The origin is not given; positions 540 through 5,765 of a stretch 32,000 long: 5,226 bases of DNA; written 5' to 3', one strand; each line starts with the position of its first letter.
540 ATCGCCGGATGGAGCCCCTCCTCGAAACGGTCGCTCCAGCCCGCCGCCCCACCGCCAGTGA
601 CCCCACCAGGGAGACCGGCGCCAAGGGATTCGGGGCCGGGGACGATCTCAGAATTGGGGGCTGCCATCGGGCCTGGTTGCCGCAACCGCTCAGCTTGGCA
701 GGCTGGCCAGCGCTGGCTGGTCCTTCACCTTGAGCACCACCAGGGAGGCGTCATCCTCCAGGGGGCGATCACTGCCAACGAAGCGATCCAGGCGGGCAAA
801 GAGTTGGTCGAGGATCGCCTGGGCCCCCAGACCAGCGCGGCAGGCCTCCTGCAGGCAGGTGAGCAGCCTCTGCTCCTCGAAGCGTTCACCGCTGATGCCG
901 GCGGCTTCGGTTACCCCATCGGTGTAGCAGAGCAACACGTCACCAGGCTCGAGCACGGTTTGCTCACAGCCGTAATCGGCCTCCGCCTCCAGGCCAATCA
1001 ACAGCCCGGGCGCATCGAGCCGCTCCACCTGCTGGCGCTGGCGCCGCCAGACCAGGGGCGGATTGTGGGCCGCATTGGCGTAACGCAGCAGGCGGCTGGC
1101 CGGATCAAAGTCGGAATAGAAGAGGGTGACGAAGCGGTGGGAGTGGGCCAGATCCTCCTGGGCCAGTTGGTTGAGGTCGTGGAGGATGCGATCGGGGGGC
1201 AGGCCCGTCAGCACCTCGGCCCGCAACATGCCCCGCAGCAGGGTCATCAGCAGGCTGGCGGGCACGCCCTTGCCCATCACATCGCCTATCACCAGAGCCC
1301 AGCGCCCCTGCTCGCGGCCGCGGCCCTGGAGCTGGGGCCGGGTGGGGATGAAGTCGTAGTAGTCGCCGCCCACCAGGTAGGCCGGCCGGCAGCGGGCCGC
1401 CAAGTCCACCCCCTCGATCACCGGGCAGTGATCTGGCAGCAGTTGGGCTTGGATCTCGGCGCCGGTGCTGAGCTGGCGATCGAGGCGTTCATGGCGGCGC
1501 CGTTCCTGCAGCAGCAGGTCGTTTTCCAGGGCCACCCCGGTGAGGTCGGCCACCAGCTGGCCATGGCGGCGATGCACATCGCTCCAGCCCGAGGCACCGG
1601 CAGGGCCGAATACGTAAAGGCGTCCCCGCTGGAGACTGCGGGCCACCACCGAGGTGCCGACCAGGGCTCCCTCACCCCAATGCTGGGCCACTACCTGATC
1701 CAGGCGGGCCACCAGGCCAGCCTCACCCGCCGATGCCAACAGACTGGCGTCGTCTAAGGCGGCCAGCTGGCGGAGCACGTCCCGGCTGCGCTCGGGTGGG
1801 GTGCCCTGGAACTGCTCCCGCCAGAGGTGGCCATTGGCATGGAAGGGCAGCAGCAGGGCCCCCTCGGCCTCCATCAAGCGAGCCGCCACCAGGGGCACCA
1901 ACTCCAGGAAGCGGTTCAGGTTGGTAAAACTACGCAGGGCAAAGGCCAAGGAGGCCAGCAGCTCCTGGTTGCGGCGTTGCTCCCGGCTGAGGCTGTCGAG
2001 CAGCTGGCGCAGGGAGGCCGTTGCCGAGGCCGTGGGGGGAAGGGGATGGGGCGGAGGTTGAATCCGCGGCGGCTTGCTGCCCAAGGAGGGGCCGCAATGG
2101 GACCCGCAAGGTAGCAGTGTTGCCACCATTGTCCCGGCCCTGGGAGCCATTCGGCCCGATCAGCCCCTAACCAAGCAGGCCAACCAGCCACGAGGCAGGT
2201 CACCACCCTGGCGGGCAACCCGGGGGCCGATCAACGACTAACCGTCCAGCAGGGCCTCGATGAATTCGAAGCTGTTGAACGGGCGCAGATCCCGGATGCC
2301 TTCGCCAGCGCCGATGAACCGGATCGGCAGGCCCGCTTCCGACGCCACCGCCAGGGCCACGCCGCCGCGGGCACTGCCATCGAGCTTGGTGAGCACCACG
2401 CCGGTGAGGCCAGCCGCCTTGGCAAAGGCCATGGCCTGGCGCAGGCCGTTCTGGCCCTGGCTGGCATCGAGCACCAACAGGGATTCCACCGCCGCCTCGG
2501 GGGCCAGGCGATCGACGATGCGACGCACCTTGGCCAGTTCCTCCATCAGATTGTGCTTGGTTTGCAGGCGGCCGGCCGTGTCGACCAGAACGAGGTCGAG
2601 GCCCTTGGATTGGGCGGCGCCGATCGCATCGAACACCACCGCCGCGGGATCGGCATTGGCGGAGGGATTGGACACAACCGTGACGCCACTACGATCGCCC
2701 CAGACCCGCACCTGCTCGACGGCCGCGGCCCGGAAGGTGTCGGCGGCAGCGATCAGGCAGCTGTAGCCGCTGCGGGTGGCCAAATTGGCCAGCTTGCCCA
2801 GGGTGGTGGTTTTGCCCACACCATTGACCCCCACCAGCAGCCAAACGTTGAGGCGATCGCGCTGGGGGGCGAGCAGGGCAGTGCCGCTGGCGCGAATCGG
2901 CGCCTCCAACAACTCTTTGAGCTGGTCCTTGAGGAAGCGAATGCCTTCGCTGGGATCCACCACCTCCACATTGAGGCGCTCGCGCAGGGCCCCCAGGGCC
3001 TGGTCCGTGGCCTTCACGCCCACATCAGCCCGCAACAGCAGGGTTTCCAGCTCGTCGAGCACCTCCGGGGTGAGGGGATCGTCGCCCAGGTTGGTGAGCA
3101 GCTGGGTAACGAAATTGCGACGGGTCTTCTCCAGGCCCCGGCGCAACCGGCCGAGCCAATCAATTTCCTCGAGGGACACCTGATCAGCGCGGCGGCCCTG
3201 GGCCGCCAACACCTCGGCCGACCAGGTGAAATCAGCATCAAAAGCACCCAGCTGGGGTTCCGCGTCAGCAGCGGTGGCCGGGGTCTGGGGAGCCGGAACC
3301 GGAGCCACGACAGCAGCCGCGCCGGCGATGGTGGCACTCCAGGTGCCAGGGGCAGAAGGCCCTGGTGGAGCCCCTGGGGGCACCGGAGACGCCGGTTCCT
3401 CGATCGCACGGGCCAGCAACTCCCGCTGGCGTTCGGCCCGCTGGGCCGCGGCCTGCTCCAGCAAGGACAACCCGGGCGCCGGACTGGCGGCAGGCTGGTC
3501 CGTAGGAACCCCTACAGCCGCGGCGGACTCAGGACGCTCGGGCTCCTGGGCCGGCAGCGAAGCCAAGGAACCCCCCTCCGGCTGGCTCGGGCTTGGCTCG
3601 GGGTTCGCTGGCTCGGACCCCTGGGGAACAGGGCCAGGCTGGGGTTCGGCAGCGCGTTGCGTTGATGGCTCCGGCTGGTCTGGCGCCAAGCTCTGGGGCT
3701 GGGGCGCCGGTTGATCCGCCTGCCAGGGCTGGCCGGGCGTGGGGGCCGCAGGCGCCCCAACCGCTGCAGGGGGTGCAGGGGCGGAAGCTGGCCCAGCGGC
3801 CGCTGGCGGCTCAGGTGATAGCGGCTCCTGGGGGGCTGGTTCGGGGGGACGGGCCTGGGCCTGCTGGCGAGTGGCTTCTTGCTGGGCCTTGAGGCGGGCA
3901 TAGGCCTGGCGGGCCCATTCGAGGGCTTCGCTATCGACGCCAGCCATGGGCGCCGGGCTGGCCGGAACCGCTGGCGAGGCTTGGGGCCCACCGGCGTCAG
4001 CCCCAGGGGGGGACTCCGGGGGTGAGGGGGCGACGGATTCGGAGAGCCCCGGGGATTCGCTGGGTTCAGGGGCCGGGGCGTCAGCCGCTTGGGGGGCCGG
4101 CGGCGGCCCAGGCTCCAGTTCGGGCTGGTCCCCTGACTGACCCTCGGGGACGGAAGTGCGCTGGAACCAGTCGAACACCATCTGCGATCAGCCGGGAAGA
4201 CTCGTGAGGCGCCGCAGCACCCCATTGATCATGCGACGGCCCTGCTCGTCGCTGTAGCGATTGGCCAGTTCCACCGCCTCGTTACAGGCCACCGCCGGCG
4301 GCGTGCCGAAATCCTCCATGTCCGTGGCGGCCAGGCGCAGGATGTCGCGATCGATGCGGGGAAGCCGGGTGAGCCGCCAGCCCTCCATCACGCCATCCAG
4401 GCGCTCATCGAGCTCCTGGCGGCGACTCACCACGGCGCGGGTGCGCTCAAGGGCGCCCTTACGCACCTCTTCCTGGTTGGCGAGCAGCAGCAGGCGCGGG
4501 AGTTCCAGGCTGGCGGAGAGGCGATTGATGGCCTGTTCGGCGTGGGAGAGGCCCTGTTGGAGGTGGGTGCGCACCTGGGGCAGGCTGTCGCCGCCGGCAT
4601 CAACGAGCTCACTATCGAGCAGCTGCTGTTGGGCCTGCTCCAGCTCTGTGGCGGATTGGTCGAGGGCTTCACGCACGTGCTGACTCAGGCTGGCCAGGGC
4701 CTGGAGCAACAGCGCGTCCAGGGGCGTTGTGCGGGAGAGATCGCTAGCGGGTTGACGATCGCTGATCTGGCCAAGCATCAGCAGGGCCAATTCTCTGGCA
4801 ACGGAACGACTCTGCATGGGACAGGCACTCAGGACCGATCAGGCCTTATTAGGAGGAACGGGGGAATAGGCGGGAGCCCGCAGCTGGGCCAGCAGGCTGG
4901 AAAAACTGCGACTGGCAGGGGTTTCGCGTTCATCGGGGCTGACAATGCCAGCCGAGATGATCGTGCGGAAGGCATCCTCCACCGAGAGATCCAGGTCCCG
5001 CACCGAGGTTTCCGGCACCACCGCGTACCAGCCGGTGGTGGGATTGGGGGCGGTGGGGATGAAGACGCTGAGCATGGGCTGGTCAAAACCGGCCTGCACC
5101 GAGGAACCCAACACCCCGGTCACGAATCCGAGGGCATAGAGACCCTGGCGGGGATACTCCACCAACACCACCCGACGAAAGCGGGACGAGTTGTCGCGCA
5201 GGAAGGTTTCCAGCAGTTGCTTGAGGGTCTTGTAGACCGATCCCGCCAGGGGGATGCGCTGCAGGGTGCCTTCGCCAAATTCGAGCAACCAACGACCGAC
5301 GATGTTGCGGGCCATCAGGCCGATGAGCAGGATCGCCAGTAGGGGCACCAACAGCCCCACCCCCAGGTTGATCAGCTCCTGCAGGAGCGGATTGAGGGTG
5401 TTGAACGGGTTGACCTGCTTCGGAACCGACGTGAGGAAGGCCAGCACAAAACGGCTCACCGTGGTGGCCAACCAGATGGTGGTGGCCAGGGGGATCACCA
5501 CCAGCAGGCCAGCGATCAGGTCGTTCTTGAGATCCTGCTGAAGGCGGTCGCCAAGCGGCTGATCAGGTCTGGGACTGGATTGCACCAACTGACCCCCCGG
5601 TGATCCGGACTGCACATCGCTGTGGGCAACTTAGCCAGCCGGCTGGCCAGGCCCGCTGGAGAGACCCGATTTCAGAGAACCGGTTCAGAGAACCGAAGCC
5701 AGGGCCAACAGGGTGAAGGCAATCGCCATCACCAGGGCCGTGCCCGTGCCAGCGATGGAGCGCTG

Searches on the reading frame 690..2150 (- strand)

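Call 25: search_protein_families(library=pfam, proteins=[window:690-2150:-], max_evalue=0.00001)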
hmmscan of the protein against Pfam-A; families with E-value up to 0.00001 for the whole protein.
window:690-2150:- (486 aa): 1 family
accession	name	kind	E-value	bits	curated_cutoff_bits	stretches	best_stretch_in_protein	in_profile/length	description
PF07228.17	SpoIIE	-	4.8e-60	203.2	25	1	281-475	2-191/192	Stage II sporulation protein E (SpoIIE)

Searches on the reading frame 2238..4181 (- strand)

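Call 25: search_protein_families(library=pfam, proteins=[window:2238-4181:-], max_evalue=0.00001)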
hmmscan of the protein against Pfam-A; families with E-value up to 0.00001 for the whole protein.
window:2238-4181:- (647 aa): 3 families
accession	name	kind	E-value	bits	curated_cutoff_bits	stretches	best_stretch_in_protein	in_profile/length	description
PF00448.28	SRP54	-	1.4e-71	240.7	22.7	1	445-645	2-195/196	SRP54-type protein, GTPase domain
PF02881.24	SRP54_N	-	6.6e-08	33.1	22.4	1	361-421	8-75/75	SRP54-type protein, helical bundle domain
PF13604.12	AAA_30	-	6.3e-06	26.5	27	0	446-543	20-104/191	AAA domain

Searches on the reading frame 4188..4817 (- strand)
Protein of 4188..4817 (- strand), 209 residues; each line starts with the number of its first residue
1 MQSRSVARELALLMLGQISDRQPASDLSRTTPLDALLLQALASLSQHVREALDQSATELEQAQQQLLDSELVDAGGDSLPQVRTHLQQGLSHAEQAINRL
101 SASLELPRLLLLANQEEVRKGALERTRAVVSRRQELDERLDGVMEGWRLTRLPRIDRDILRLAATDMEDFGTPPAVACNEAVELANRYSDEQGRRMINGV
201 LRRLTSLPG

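Call 25: search_protein_families(library=pfam, proteins=[window:4188-4817:-], max_evalue=0.00001)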
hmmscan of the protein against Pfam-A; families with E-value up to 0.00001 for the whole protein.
window:4188-4817:- (209 aa): 1 family
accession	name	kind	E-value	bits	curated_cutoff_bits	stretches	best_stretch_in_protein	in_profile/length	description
PF01029.23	NusB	-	6.1e-23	82.1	23.1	1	111-205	37-132/133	NusB family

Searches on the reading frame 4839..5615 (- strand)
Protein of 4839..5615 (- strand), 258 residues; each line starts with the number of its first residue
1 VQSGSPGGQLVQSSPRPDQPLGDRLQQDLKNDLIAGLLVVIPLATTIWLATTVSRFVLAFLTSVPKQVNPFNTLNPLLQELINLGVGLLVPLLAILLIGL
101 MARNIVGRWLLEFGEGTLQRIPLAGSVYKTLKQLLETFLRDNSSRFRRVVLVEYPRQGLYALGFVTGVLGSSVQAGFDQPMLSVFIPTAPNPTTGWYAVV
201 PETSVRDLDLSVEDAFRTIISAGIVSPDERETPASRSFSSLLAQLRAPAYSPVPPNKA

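Call 25: search_protein_families(library=pfam, proteins=[window:4839-5615:-], max_evalue=0.00001)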
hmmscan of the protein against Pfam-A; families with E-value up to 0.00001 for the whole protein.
window:4839-5615:- (258 aa): 1 family
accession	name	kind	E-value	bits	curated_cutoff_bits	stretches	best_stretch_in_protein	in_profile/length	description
PF04367.18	DUF502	-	1.9e-37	127.8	23.8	1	89-194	1-107/107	Protein of unknown function (DUF502)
